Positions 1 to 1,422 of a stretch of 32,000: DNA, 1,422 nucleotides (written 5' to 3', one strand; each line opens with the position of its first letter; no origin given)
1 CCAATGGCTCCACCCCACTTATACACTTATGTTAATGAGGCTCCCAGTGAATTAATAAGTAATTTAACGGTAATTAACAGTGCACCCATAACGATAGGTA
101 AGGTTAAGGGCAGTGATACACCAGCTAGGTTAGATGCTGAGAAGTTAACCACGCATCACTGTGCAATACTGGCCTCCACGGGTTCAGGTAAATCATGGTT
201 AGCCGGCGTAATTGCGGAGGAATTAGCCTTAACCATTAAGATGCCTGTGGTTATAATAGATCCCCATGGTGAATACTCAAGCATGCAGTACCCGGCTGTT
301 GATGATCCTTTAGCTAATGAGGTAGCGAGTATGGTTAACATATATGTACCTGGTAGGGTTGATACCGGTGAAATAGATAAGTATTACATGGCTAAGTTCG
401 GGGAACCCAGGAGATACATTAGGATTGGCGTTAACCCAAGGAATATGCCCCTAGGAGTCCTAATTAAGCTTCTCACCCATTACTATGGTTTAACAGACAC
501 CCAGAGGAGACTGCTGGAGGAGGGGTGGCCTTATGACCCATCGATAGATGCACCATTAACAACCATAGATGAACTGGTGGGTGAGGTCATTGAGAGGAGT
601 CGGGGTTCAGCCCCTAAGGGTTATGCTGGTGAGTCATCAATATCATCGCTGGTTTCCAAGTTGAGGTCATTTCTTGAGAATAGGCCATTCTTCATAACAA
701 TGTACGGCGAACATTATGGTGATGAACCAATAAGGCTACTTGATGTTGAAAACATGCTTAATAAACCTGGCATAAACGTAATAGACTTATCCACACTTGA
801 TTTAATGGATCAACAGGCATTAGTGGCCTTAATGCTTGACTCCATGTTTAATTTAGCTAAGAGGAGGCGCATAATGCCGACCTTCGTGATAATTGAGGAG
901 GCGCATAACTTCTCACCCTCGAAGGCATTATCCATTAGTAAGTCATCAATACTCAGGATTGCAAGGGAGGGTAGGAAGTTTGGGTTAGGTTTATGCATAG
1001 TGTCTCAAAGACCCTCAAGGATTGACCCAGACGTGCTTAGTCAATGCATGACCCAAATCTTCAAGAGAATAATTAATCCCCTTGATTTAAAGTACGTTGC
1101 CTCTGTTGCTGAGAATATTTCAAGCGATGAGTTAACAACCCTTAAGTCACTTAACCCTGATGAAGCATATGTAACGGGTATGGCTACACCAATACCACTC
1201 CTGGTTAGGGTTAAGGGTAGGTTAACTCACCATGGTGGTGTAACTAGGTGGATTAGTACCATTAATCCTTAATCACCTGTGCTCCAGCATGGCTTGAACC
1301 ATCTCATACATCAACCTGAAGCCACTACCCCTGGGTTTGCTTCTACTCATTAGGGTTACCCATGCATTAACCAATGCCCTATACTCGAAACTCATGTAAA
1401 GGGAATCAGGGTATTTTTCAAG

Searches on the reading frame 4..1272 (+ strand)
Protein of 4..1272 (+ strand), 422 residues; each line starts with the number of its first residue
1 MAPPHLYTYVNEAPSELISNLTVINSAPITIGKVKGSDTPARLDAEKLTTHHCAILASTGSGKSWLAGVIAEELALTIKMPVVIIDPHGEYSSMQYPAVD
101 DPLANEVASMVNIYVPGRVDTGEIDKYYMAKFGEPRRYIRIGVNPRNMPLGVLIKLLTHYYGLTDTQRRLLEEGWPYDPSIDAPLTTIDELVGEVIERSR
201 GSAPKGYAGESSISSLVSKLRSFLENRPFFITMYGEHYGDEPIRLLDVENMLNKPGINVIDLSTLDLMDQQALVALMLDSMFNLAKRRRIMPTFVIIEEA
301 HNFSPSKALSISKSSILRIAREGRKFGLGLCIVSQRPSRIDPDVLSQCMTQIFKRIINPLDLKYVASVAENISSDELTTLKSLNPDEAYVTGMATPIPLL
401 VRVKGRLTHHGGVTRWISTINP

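Call 61: search_protein_families(library=pfam, proteins=[window:4-1272:+], max_evalue=1)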
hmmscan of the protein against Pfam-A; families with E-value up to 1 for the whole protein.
window:4-1272:+ (422 aa): 8 families
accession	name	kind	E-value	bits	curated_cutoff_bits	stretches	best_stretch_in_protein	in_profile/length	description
PF01935.23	DUF87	-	1.2e-35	124.1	23.2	1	29-278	1-217/220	Helicase HerA, central domain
PF12846.13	AAA_10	-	1.7e-05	24.5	27.5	1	45-97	16-67/362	AAA-like domain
PF00004.35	AAA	-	0.0015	19.4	21.2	1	252-353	19-128/131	ATPase family associated with various cellular activities (AAA)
PF01580.24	FtsK_SpoIIIE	-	0.0092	15.9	24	1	26-65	17-54/221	FtsK/SpoIIIE family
PF05872.18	HerA_C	-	0.02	14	22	0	316-381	281-352/502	Helicase HerA-like C-terminal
PF05707.18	Zot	-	0.052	13.5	20.3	1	279-346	70-137/197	Zonular occludens toxin (Zot)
PF03448.22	MgtE_N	-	0.14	13.1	25.9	1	337-382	26-71/102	MgtE intracellular N domain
PF00270.35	DEAD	-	0.18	12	26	0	49-90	13-56/167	DEAD/DEAH box helicase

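Call 101: search_protein_families(library=padloc, proteins=[window:4-1272:+], max_evalue=0.1)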
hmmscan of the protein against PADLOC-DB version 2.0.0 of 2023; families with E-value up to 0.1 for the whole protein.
window:4-1272:+ (422 aa): 20 families
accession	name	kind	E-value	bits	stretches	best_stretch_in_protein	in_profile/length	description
PDLC04105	HerA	-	7.1e-48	161.5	2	190-404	308-536/576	-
PDLC04098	HerA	-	4.3e-36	122.7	2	249-404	478-647/686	-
PDLC04102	HerA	-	3.5e-35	119.5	2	253-404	463-620/654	-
PDLC04103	HerA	-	4.2e-32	109.2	2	214-404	357-557/579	-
PDLC04106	HerA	-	3.5e-31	106.4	2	253-404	467-629/667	-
PDLC02185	HerA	-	4.4e-29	99.7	2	272-404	427-562/585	-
PDLC04100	HerA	-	6.3e-29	99.1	2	257-404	402-556/580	-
PDLC04140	mad8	-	3.3e-27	93.8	1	49-415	26-311/314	mads_8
PDLC02188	HerA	-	7.8e-25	85.7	1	291-404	427-543/578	-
PDLC01055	HerA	-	2e-22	77.7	2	247-407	374-528/532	Type III coevolved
PDLC04097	HerA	-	5e-22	76.3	2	257-405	434-594/618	-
PDLC04104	HerA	-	6.4e-17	59.4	1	252-403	177-336/379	-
PDLC04101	HerA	-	8.8e-13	45.7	1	24-99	141-217/400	-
PDLC04107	HerA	-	5.2e-11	40.1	1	29-123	147-237/306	-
PDLC04099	HerA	-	9.2e-11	39.4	1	26-94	144-213/214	-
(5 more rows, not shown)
